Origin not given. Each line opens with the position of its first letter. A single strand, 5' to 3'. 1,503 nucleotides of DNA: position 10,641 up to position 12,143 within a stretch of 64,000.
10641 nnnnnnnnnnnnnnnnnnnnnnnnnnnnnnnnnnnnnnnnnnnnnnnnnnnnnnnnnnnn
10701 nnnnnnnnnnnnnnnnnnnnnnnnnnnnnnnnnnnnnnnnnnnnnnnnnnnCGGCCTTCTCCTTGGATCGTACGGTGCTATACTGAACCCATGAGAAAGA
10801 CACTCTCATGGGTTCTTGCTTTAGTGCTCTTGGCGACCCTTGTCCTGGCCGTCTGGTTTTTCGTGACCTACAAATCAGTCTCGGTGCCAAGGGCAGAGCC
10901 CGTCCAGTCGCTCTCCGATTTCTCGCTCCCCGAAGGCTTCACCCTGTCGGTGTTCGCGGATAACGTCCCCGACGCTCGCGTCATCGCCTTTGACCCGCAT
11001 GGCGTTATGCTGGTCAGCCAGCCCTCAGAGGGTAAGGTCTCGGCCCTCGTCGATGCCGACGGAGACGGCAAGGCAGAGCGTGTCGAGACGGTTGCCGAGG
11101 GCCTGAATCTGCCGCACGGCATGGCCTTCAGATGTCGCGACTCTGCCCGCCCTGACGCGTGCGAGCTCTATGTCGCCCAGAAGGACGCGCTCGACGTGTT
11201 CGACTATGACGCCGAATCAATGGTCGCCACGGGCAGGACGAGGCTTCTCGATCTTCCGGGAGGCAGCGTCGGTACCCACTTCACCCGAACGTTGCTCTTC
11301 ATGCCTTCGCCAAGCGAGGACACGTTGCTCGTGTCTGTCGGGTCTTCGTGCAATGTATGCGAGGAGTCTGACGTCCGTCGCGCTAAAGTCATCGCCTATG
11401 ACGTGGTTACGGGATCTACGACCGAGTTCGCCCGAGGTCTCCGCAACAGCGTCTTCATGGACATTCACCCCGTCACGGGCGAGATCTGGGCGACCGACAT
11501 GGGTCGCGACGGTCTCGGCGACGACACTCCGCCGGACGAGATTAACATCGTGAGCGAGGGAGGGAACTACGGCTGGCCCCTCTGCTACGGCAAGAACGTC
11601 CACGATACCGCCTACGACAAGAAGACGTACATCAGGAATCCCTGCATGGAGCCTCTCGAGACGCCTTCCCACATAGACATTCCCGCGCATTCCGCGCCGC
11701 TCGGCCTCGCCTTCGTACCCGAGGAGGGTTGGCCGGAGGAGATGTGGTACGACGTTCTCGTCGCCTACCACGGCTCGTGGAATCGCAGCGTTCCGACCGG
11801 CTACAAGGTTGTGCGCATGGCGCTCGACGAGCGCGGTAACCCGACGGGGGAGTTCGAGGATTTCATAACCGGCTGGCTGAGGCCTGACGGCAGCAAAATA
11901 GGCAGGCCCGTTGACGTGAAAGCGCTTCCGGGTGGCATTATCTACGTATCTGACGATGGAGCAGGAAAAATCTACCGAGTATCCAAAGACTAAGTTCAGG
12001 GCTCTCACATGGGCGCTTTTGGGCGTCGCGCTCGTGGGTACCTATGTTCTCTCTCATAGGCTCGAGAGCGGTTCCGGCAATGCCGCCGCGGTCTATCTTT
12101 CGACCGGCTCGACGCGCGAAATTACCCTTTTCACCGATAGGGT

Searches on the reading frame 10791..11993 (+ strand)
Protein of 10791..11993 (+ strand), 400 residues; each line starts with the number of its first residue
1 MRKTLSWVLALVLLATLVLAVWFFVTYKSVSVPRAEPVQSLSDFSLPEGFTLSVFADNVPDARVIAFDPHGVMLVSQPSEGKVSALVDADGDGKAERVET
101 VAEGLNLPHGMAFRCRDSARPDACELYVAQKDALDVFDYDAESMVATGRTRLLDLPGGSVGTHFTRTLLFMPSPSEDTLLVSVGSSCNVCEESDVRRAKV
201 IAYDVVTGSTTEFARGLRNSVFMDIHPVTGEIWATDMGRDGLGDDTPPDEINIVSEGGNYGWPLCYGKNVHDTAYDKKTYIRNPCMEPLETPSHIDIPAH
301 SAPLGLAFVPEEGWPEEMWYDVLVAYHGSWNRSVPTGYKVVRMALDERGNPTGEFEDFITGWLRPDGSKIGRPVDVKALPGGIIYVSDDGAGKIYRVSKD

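Call 58: search_protein_families(library=pfam, max_evalue=0.00001, proteins=[window:10791-11993:+])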
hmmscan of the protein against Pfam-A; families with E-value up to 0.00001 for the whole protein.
window:10791-11993:+ (400 aa): 3 families
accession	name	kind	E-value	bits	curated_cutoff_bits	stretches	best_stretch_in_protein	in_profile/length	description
PF07995.17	GSDH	-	3.2e-14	53.4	25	1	213-395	176-331/332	Glucose / Sorbosone dehydrogenase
PF22807.2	TrAA12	-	6.4e-10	38.4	30.9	1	62-267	7-234/463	TrAA12-like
PF23500.1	DUF7133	-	1.1e-07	32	27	1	37-114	2-92/385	Domain of unknown function (DUF7133)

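Call 64: find_encoding_contigs(protein=window:10791-11993:+, flank=10000, max_places=6)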
Protein window:10791-11993:+ (400 aa): 11 contigs read that carry it; 5 places shown.
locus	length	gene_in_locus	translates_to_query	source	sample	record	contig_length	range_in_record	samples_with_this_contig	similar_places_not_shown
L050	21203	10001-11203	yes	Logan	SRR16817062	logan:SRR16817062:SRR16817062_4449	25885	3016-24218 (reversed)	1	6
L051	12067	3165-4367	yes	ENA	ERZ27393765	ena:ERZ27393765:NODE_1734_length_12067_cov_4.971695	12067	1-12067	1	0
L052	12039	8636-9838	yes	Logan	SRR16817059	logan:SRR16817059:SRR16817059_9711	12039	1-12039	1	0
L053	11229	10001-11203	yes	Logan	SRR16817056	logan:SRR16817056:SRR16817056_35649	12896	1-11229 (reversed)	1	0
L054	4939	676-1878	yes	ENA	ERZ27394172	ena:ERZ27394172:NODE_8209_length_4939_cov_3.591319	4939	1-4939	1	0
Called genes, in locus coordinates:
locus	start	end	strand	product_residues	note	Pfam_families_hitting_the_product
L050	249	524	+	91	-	PF02583:Trns_repr_metal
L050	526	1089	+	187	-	PF13628:DUF4142 (faint), PF03713:DUF305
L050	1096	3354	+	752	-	PF00403:HMA, PF00122:E1-E2_ATPase, PF00702:Hydrolase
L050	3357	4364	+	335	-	PF00403:HMA, PF13386:DsbD_2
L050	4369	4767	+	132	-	-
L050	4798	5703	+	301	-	PF06983:3-dmu-9_3-mt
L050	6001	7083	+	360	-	PF00348:polyprenyl_synt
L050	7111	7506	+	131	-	-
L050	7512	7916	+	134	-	PF09945:DUF2177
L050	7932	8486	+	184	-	PF01625:PMSR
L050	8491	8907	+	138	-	PF01641:SelR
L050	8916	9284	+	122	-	PF00903:Glyoxalase, PF13669:Glyoxalase_4 (weak)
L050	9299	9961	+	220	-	PF04264:YceI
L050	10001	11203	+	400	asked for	PF23500:DUF7133 (weak), PF22807:TrAA12, PF07995:GSDH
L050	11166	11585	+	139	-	-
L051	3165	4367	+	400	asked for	PF23500:DUF7133 (weak), PF22807:TrAA12, PF07995:GSDH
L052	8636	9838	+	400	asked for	PF23500:DUF7133 (weak), PF22807:TrAA12, PF07995:GSDH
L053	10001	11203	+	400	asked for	PF23500:DUF7133 (weak), PF22807:TrAA12, PF07995:GSDH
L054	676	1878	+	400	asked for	PF23500:DUF7133 (weak), PF22807:TrAA12, PF07995:GSDH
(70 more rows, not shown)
